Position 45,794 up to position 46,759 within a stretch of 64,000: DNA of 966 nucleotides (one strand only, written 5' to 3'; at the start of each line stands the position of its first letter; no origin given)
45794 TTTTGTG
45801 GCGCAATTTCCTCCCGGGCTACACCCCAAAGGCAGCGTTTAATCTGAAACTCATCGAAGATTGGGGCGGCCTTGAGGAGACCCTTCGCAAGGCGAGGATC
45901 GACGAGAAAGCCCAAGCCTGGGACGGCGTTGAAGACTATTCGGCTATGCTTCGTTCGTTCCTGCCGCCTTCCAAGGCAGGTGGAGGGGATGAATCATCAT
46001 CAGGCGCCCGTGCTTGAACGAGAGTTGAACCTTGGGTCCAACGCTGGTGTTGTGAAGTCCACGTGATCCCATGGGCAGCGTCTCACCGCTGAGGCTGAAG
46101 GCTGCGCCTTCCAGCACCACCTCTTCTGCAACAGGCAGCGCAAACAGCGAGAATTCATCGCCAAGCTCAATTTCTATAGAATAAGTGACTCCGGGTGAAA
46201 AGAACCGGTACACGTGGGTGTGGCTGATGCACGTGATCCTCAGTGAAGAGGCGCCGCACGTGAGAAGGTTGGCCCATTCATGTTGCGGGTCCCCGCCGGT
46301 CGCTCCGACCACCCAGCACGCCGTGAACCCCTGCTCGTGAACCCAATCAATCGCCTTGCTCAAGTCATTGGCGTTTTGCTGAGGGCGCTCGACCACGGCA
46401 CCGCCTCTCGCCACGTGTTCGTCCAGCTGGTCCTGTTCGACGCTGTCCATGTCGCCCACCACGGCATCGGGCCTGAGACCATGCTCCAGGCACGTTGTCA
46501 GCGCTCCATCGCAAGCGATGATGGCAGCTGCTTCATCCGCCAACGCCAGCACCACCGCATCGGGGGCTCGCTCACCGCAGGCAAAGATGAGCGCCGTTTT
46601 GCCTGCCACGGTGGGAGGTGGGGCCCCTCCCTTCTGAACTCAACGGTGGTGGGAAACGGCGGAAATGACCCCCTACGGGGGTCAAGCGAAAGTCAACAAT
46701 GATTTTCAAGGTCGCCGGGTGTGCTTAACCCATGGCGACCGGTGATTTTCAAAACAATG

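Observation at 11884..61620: AT-rich palindrome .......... occurs four times exactly (plus one 9/10 copy), far above chance, mostly inside unrelated CDS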

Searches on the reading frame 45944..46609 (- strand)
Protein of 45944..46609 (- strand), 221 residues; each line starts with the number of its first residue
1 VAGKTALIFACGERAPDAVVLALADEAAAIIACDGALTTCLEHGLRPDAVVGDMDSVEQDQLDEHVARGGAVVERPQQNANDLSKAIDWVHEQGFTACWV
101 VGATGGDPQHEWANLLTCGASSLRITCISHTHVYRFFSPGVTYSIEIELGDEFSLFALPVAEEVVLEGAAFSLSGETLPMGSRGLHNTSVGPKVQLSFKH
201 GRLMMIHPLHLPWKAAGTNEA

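Call 7: search_protein_families(library=pfam, proteins=[window:45944-46609:-])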
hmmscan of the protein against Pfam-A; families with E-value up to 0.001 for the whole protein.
window:45944-46609:- (221 aa): 2 families
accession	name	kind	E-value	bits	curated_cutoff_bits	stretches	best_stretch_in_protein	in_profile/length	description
PF04263.21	TPK_catalytic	-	5.5e-19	68.6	30.7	1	23-117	4-100/113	Thiamin pyrophosphokinase, catalytic domain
PF01973.23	MptE-like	-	1.4e-05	25.4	34.6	1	25-60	48-84/171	6-hydroxymethylpterin diphosphokinase MptE-like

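Call 8: find_encoding_contigs(protein=window:45944-46609:-, flank=10000, max_places=10)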
Protein window:45944-46609:- (221 aa): no gene with exactly this product is on record in the collection.
